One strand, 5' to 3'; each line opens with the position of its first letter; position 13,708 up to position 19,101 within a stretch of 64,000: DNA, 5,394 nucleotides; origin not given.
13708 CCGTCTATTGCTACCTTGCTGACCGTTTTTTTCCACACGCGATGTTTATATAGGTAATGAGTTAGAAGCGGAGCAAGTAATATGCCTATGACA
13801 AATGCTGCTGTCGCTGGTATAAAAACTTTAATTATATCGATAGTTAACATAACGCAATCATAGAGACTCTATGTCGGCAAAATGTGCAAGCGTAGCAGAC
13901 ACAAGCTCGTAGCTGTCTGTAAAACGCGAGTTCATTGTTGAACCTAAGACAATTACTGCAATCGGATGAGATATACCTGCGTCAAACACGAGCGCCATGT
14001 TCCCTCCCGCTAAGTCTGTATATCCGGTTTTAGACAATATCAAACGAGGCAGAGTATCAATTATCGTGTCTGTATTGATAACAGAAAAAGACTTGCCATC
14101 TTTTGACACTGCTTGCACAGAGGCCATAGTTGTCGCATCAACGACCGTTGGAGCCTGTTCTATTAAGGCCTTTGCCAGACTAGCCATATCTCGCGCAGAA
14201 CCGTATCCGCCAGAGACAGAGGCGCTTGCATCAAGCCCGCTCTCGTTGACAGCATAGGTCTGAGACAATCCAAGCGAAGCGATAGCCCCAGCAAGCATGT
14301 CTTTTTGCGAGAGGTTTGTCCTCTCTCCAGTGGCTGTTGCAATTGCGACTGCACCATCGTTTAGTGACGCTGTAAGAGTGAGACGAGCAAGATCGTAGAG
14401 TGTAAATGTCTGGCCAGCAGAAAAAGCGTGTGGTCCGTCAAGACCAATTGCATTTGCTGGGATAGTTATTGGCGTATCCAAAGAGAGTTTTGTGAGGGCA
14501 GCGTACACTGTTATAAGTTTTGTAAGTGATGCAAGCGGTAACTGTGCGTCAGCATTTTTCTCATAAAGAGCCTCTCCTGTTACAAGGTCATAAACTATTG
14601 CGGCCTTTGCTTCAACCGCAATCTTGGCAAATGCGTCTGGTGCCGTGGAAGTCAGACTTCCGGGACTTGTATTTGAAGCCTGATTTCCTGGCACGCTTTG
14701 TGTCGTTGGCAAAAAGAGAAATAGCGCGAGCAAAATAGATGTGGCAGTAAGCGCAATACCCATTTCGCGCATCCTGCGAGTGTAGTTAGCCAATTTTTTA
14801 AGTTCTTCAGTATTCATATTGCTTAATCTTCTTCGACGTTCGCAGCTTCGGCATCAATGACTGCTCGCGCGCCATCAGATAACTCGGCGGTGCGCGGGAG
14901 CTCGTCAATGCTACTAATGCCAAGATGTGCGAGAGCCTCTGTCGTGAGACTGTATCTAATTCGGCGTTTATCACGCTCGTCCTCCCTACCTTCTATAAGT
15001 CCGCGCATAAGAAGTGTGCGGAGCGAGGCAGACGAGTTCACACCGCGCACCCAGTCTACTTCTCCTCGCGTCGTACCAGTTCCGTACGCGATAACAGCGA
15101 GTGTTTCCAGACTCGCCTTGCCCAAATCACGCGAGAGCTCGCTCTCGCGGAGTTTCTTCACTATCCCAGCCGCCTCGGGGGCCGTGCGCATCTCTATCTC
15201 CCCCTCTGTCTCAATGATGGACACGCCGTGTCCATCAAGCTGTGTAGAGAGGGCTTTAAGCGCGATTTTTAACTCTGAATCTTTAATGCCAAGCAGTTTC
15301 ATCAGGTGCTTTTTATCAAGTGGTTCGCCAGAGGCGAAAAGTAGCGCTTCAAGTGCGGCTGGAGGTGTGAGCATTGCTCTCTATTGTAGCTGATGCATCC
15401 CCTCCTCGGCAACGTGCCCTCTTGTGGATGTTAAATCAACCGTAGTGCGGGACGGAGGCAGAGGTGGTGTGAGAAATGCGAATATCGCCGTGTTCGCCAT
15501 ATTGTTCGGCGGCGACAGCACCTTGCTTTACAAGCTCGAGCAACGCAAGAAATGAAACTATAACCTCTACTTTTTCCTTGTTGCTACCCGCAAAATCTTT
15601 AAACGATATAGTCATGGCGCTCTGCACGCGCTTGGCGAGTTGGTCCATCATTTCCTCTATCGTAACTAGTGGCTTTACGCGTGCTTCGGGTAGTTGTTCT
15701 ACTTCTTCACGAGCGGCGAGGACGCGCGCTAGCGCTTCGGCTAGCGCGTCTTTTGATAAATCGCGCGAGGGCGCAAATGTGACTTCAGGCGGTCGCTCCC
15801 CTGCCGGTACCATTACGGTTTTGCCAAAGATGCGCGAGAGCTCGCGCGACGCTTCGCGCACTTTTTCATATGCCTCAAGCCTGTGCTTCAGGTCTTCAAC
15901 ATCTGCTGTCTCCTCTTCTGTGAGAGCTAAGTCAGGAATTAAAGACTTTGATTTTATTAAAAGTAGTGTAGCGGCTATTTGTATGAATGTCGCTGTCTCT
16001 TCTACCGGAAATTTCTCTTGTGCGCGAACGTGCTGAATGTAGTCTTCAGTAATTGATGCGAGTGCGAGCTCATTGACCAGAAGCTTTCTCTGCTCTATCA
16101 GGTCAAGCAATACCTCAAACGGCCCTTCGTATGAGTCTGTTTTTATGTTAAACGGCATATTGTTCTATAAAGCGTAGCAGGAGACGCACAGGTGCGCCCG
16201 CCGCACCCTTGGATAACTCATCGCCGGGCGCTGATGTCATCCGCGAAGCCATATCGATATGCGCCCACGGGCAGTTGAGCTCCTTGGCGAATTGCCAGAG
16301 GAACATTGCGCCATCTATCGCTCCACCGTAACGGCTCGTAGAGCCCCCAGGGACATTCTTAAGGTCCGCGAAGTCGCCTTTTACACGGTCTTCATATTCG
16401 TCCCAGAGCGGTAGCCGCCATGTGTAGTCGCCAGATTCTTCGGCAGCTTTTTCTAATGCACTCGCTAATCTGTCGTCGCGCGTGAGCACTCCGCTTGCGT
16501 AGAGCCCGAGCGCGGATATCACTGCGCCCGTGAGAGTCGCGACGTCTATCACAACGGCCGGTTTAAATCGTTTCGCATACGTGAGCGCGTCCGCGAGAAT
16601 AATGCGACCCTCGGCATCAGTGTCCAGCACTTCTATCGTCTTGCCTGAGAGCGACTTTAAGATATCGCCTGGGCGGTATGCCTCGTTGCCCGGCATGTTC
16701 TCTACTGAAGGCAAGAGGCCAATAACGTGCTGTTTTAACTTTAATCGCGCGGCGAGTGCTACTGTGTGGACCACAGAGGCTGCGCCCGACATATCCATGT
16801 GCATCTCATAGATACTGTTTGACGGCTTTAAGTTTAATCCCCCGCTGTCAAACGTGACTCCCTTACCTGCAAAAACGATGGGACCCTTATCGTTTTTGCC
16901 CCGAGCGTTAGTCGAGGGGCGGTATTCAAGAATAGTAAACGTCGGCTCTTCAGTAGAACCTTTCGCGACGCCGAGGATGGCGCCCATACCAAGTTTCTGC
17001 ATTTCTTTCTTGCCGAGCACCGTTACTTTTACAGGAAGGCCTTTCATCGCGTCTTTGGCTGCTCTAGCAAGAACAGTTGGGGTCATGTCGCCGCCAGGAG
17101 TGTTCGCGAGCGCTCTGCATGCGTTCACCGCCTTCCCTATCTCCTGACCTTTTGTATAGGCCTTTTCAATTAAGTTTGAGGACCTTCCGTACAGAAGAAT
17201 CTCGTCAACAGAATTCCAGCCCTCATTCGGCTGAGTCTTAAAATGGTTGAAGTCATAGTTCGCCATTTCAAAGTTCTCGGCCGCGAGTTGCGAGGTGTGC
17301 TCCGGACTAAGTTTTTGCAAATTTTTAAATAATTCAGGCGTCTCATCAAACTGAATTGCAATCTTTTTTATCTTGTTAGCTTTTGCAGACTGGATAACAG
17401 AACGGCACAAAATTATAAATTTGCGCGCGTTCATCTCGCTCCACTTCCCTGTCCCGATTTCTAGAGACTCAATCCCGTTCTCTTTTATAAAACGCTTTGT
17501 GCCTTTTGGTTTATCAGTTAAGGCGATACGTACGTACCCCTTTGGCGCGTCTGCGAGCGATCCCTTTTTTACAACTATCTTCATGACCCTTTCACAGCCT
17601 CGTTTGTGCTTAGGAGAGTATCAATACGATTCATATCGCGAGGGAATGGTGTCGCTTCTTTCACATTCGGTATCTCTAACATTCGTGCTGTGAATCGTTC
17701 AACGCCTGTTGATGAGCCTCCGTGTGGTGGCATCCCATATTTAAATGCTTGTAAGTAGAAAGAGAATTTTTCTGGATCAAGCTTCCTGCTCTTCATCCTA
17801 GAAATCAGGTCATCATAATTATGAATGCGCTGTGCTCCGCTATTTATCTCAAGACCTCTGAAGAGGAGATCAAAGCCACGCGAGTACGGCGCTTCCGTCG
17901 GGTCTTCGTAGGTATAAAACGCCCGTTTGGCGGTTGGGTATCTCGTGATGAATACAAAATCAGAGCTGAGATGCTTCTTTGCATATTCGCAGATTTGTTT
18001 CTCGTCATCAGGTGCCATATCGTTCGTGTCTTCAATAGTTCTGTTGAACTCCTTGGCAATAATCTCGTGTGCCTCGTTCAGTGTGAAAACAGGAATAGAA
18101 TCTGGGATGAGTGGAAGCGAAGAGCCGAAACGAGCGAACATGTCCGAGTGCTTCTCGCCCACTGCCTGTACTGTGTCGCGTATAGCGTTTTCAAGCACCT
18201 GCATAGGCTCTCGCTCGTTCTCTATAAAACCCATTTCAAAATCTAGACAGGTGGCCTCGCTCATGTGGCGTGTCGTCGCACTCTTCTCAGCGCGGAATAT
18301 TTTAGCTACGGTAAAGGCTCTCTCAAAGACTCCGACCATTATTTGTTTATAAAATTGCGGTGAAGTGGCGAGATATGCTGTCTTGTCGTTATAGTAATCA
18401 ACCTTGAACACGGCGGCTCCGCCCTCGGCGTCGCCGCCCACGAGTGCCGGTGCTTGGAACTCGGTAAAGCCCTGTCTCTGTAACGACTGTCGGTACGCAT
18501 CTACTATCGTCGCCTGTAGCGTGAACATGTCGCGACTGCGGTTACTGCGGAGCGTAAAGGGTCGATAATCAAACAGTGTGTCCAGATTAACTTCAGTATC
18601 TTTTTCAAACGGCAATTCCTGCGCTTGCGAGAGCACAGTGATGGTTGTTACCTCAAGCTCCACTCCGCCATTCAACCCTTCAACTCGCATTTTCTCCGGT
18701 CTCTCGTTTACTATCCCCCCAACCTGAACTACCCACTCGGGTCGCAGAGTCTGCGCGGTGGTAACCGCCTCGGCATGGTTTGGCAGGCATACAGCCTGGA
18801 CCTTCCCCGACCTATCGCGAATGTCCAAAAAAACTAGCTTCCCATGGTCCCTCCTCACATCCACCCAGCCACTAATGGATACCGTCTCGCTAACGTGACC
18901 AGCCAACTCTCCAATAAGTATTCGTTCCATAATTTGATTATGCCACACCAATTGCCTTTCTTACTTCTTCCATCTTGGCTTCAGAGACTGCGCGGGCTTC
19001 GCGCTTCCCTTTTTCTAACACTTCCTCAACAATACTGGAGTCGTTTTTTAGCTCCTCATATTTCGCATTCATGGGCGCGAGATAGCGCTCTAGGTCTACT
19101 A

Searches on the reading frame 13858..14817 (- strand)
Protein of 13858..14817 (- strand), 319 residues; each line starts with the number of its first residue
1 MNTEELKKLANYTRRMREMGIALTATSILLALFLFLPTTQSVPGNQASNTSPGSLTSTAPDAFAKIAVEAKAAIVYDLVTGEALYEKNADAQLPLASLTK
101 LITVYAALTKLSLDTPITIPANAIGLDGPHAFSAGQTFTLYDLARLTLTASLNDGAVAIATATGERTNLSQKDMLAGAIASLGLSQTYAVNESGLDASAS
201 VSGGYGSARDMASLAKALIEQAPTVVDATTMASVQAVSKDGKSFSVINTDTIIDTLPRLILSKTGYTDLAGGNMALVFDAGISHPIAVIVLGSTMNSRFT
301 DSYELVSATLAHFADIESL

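Call 96: search_protein_families(library=pfam, proteins=[window:13858-14817:-], max_evalue=0.001)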
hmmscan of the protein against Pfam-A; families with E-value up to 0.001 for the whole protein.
window:13858-14817:- (319 aa): 3 families
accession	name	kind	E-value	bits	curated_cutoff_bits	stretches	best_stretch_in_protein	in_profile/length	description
PF00768.25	Peptidase_S11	-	6.7e-31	108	27.6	1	66-281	8-226/239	D-alanyl-D-alanine carboxypeptidase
PF13354.11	Beta-lactamase2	-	1.4e-08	34.8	22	1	75-221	4-149/214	Beta-lactamase enzyme family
PF02113.21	Peptidase_S13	-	6.7e-05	22.2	22.8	1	70-117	17-65/444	D-Ala-D-Ala carboxypeptidase 3 (S13) family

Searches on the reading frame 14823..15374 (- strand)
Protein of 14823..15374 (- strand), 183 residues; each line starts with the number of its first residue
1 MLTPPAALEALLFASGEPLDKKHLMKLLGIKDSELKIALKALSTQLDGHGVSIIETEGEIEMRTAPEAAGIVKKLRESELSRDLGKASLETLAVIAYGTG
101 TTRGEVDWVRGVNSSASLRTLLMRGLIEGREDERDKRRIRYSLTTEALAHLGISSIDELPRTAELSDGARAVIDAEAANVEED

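Call 96: search_protein_families(library=pfam, proteins=[window:14823-15374:-], max_evalue=0.001)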
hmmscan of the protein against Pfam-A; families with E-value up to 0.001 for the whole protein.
window:14823-15374:- (183 aa): 2 families
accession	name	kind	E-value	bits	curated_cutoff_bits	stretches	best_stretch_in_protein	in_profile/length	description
PF04079.22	SMC_ScpB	-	2.2e-37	128.5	27.4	1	7-161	2-159/160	Segregation and condensation complex subunit ScpB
PF13463.12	HTH_27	-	0.00011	22.8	22.2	1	114-146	35-67/68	Winged helix DNA-binding domain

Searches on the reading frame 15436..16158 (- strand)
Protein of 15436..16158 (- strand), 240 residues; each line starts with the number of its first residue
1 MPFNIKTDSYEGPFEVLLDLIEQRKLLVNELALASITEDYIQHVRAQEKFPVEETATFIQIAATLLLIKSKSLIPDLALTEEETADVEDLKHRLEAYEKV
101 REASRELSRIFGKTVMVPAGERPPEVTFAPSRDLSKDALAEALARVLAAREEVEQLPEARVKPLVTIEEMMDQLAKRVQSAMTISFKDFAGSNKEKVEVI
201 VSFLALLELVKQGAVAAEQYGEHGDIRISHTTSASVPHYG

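Call 96: search_protein_families(library=pfam, proteins=[window:15436-16158:-], max_evalue=0.001)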
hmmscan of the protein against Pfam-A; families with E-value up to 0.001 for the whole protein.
window:15436-16158:- (240 aa): 1 family
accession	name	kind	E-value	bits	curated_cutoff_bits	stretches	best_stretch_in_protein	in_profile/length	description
PF02616.19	SMC_ScpA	-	1.4e-18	68.2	24.6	2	20-98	1-80/232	Segregation and condensation protein ScpA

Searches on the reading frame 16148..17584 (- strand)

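Call 96: search_protein_families(library=pfam, proteins=[window:16148-17584:-], max_evalue=0.001)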
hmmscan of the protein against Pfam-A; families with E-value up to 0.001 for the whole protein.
window:16148-17584:- (478 aa): 2 families
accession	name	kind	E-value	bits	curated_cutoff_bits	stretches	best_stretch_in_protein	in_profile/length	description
PF00883.26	Peptidase_M17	-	2.4e-111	372.4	25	1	154-469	1-309/310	Cytosol aminopeptidase family, catalytic domain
PF02789.23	Peptidase_M17_N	-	4.2e-06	27.1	23.4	1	43-118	58-128/129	Cytosol aminopeptidase family, N-terminal domain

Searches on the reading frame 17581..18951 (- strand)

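Call 96: search_protein_families(library=pfam, proteins=[window:17581-18951:-], max_evalue=0.001)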
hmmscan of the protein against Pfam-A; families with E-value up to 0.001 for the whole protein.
window:17581-18951:- (456 aa): 2 families
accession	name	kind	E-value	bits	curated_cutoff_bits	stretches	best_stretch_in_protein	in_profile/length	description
PF00152.25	tRNA-synt_2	-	7.2e-72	242.5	25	1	124-439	3-307/308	tRNA synthetases class II (D, K and N)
PF01336.31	tRNA_anti-codon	-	5.8e-16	58.6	27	1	24-107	1-75/75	OB-fold nucleic acid binding domain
